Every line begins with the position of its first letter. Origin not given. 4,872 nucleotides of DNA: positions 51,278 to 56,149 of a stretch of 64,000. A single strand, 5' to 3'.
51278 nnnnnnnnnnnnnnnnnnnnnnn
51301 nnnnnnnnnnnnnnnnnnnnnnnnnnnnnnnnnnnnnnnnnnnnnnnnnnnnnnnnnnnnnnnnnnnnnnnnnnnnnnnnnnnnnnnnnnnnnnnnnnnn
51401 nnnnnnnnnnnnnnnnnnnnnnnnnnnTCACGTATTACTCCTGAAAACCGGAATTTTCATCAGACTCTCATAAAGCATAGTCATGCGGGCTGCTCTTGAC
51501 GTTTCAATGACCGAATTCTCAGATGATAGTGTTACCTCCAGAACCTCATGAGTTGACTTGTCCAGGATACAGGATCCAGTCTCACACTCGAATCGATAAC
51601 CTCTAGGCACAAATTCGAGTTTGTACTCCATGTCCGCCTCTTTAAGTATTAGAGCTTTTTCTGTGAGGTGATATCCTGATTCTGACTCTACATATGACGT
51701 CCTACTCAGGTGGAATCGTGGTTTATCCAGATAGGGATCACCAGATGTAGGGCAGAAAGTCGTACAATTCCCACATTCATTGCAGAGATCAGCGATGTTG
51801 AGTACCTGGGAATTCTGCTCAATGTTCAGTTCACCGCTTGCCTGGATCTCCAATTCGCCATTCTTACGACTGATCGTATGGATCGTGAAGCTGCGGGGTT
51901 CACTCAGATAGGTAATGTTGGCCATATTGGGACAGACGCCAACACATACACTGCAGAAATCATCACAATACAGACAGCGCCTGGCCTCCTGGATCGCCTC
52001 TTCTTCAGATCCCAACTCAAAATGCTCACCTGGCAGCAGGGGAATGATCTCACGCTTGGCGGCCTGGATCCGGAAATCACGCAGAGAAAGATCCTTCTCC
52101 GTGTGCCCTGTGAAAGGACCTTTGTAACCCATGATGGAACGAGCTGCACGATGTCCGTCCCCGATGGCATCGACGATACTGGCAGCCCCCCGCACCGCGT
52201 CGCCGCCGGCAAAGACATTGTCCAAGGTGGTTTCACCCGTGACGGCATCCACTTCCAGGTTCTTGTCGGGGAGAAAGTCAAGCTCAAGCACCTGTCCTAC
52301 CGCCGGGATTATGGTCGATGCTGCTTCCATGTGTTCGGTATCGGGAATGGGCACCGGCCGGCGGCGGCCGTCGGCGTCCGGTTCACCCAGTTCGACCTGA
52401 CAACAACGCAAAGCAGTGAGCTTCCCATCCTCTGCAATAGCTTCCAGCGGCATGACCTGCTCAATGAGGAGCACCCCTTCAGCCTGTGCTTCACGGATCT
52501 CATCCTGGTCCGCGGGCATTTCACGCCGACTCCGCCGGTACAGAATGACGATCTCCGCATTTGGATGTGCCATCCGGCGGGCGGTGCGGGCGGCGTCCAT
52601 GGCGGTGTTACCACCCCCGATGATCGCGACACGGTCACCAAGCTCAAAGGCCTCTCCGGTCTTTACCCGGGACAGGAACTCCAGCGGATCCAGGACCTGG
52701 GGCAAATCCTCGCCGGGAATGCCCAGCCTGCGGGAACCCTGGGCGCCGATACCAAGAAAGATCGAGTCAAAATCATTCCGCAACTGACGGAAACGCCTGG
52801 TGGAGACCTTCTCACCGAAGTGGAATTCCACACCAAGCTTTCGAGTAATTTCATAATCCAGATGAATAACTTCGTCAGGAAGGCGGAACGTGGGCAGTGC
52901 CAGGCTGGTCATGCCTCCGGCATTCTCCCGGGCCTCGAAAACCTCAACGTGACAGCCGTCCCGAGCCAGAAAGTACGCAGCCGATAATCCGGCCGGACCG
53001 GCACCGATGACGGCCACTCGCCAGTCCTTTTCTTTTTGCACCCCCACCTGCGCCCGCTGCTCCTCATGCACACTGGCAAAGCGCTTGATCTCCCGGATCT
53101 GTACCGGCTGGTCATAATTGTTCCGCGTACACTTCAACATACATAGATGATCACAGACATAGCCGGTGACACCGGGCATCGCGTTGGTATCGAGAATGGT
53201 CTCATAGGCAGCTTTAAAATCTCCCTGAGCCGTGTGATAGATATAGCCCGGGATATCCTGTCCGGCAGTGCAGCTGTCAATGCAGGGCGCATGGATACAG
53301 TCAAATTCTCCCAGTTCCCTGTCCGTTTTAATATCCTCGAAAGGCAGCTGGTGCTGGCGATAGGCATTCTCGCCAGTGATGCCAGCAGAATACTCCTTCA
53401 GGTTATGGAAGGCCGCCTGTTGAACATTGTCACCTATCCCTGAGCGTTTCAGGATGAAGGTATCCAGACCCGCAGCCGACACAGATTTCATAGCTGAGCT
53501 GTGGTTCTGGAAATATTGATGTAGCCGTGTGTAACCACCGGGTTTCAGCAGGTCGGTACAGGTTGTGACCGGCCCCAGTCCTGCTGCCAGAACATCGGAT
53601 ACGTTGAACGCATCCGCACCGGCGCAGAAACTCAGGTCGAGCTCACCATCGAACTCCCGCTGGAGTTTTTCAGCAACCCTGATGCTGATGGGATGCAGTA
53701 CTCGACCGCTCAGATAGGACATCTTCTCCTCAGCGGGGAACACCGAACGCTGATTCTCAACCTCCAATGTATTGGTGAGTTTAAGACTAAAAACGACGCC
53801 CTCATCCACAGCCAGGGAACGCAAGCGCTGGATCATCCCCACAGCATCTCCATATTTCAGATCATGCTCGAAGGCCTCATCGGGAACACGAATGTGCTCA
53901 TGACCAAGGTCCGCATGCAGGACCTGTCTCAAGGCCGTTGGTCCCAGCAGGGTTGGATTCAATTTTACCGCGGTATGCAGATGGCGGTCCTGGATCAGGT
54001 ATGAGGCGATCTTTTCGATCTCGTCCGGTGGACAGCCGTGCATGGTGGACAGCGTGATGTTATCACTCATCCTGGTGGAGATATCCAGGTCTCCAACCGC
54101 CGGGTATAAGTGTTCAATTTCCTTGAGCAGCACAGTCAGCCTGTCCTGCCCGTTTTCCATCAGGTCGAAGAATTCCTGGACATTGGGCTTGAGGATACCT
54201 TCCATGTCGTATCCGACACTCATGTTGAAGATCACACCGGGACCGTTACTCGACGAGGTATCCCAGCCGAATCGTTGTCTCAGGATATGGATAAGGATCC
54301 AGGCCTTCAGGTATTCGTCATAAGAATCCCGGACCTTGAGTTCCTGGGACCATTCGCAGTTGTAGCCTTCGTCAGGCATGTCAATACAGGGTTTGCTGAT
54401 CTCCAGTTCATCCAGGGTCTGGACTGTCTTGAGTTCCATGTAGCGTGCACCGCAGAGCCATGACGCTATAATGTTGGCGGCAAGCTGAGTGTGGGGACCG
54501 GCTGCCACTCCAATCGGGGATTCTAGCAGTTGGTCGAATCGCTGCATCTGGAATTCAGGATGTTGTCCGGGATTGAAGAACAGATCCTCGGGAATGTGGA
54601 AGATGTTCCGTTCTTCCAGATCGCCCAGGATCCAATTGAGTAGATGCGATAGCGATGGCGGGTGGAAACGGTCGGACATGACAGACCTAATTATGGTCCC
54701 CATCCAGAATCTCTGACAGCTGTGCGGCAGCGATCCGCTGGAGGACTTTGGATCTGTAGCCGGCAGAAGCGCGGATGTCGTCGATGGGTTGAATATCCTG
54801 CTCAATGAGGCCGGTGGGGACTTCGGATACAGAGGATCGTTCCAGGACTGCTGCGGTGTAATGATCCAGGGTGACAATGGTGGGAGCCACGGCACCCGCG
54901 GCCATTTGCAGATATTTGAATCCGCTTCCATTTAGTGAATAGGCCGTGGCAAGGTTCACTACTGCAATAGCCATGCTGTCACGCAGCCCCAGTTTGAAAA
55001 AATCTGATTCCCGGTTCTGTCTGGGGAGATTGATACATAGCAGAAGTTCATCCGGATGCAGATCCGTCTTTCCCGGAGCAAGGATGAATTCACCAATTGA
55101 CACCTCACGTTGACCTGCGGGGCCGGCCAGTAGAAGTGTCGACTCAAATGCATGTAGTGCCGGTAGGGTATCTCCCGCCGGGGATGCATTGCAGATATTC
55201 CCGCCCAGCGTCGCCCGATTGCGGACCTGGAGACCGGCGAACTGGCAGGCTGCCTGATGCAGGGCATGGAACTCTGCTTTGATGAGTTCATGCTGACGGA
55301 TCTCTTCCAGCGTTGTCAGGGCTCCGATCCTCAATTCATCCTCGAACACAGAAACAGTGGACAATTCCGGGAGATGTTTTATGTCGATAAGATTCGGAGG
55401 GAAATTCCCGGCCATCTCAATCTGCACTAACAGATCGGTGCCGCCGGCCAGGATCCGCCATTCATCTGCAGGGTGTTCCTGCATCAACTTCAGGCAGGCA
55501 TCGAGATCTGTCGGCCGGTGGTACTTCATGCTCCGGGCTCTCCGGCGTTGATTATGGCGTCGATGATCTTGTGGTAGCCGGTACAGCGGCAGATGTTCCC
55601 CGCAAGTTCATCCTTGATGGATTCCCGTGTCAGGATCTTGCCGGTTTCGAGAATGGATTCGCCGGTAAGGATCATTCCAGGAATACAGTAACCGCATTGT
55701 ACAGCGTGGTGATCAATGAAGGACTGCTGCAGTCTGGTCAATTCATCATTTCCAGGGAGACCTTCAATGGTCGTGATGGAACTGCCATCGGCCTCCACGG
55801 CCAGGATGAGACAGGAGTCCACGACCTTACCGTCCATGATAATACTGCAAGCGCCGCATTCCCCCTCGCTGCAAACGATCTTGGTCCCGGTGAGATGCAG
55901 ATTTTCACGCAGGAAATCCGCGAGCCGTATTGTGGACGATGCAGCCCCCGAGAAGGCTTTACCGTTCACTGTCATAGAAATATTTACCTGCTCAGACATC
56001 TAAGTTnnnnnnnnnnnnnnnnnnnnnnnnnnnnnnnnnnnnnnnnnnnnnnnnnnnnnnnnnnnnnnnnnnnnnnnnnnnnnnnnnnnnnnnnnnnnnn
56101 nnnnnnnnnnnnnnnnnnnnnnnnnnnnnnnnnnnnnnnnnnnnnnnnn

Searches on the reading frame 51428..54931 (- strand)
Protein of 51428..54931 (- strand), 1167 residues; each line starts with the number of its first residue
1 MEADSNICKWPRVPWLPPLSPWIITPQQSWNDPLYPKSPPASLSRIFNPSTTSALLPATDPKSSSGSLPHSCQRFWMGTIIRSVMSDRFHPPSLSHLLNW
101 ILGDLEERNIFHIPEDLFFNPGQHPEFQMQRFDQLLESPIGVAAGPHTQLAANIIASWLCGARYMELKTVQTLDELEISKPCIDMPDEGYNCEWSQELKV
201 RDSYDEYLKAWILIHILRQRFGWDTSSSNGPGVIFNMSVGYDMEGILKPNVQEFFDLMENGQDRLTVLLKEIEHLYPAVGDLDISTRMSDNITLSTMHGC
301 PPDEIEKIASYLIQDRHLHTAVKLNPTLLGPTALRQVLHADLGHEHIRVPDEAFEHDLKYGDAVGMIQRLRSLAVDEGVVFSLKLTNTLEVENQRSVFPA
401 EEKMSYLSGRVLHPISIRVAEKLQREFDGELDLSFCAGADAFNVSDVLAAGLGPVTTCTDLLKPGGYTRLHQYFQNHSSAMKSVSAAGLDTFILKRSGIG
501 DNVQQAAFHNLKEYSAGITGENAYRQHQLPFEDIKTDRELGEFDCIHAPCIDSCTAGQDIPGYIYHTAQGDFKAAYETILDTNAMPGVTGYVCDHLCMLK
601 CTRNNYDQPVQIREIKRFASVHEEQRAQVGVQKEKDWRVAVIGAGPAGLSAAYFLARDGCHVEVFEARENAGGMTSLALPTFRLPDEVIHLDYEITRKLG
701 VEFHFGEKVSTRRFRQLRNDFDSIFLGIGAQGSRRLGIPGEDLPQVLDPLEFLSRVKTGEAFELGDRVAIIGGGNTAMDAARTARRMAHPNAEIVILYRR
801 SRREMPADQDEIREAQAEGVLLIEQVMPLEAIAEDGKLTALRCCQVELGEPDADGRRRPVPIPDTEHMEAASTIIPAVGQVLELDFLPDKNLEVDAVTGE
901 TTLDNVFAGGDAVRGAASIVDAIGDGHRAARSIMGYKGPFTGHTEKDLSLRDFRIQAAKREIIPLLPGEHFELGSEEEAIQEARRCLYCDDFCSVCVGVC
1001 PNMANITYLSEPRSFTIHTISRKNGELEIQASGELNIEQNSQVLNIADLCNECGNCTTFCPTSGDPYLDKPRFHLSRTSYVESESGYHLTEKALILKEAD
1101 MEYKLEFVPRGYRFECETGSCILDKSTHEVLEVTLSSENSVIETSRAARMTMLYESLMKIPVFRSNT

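Call 21: search_protein_families(library=ncbifam, proteins=[window:51428-54931:-], max_evalue=0.00001)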
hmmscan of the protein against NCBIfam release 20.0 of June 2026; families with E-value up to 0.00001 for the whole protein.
window:51428-54931:- (1167 aa): 31 families (the best 25 are shown)
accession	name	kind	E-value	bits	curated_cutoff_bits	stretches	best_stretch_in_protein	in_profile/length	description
TIGR03315.1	Se_ygfK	equivalog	4.8e-271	901.6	835.3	1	86-1093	1-967/1012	putative selenate reductase subunit YgfK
NF009410.0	PRK12771.1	subfamily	4.8e-112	375.4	516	1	547-1006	47-530/566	NAD(P)-binding protein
NF009454.0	PRK12814.1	equivalog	3.8e-101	339.5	916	1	544-936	99-499/657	putative NADPH-dependent glutamate synthase small subunit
NF009414.0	PRK12778.1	equivalog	2.4e-95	320.4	1103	1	543-934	332-746/752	bifunctional dihydroorotate dehydrogenase B NAD binding subunit/NADPH-dependent glutamate synthase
TIGR01316.1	gltA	equivalog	1.5e-84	284.4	471.75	1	547-936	35-448/449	NADPH-dependent glutamate synthase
NF010590.0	PRK13984.1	equivalog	4.4e-78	262.9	946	1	549-934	197-603/611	putative oxidoreductase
TIGR01318.1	gltD_gamma_fam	subfamily_domain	2.4e-72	244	482.95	1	543-936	43-464/467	glutamate synthase, small subunit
NF009408.0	PRK12769.1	equivalog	6.2e-71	239.4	1003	1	547-936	233-650/659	formate-dependent uric acid utilization protein AegA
NF009413.0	PRK12775.1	equivalog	2e-67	227.9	1895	1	544-936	335-753/1006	putative trifunctional 2-polyprenylphenol hydroxylase/glutamate synthase subunit beta/ferritin domain-containing protein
NF009451.0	PRK12809.1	equivalog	1.1e-58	199.1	1154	1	547-934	216-631/639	formate-dependent uric acid utilization protein YgfT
NF009409.0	PRK12770.1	subfamily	2.8e-58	197.7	343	1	632-936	14-349/360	putative glutamate synthase subunit beta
NF009415.0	PRK12779.1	equivalog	3.5e-58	197.3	1519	1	553-943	213-631/944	putative bifunctional glutamate synthase subunit beta/2-polyprenylphenol hydroxylase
NF045663.1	diclust_near_Sec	equivalog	1e-49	169.3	530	2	548-732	18-201/759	pyridine nucleotide-disulfide oxidoreductase/dicluster-binding protein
TIGR01317.1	GOGAT_sm_gam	subfamily_domain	5.1e-43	147.6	447.7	1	543-934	45-475/485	glutamate synthase small subunit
NF045599.1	bili_reduct_long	exception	4.2e-16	58.3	750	1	632-796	377-532/641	bilirubin reductase, long form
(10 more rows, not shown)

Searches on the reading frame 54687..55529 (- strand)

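Call 22: search_protein_families(library=ncbifam, proteins=[window:54687-55529:-], max_evalue=0.00001)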
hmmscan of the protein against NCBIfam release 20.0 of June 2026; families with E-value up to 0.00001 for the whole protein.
window:54687-55529:- (280 aa): 8 families
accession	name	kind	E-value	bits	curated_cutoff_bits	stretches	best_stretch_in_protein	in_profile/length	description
NF043083.1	XdhB_XDHase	equivalog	5.2e-56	189.9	310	1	2-275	6-284/289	xanthine dehydrogenase subunit XdhB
NF007427.0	PRK09971.1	equivalog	6.3e-56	189.7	287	1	2-276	6-285/292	xanthine dehydrogenase FAD-binding subunit XdhB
TIGR02963.1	xanthine_xdhA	equivalog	1.2e-44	152.7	467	1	3-265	195-459/468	xanthine dehydrogenase small subunit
NF041019.1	glyceraldDH_beta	equivalog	6.1e-42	143.8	350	1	2-273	7-279/280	glyceraldehyde dehydrogenase subunit beta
TIGR03195.1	4hydrxCoA_B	equivalog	7.6e-37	127.1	404.55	2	2-114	6-116/321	4-hydroxybenzoyl-CoA reductase subunit beta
TIGR03199.1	pucC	equivalog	1.9e-27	96.2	306.05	1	6-263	1-258/264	xanthine dehydrogenase subunit C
TIGR02969.1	mam_aldehyde_ox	subfamily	2e-13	48.8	1912.3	1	2-229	238-477/1330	aldehyde oxidase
TIGR03312.1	Se_sel_red_FAD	hypoth_equivalog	1.3e-12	47.4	241.5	1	2-262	3-238/257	molybdopterin-dependent oxidoreductase FAD-binding subunit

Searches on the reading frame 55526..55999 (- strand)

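Call 22: search_protein_families(library=ncbifam, proteins=[window:55526-55999:-], max_evalue=0.00001)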
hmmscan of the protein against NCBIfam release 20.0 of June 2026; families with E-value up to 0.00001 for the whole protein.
window:55526-55999:- (157 aa): 11 families
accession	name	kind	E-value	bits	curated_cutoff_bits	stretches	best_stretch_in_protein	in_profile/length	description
NF043084.2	XdhC_XDHase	equivalog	6.5e-53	178.3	217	1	6-151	2-148/151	xanthine dehydrogenase subunit XdhC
NF041020.1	glyceraldDH_gamma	equivalog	5.1e-52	175.8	290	1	2-153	8-159/164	glyceraldehyde dehydrogenase subunit gamma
TIGR03198.1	pucE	equivalog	3.5e-48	162.9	254.3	1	5-150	2-146/151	xanthine dehydrogenase subunit E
NF007387.0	PRK09908.1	equivalog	1.8e-44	151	212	1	2-151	4-154/159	xanthine dehydrogenase iron sulfur-binding subunit XdhC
TIGR03193.1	4hydroxCoAred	equivalog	2.9e-44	150.6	257.8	1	8-150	3-145/148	4-hydroxybenzoyl-CoA reductase subunit gamma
NF045668.1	pterin_aldehy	equivalog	8e-44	149.9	1100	1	8-153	4-152/905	molybdopterin-dependent aldehyde oxidoreductase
NF008514.0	PRK11433.1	equivalog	2.7e-40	138.2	322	1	3-118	49-164/218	aldehyde dehydrogenase iron-sulfur subunit PaoA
TIGR03311.1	Se_dep_XDH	equivalog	5.5e-40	137.2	830.45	1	9-152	3-143/848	selenium-dependent xanthine dehydrogenase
TIGR02963.1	xanthine_xdhA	equivalog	4.2e-35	121.3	467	1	20-149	15-154/468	xanthine dehydrogenase small subunit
TIGR02969.1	mam_aldehyde_ox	subfamily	7.5e-23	80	1912.3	1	20-149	17-157/1330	aldehyde oxidase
TIGR03313.1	Se_sel_red_Mo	hypoth_equivalog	3.1e-13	48.3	1101.9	1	46-149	38-141/951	molybdopterin-dependent oxidoreductase Mo/Fe-S-binding subunit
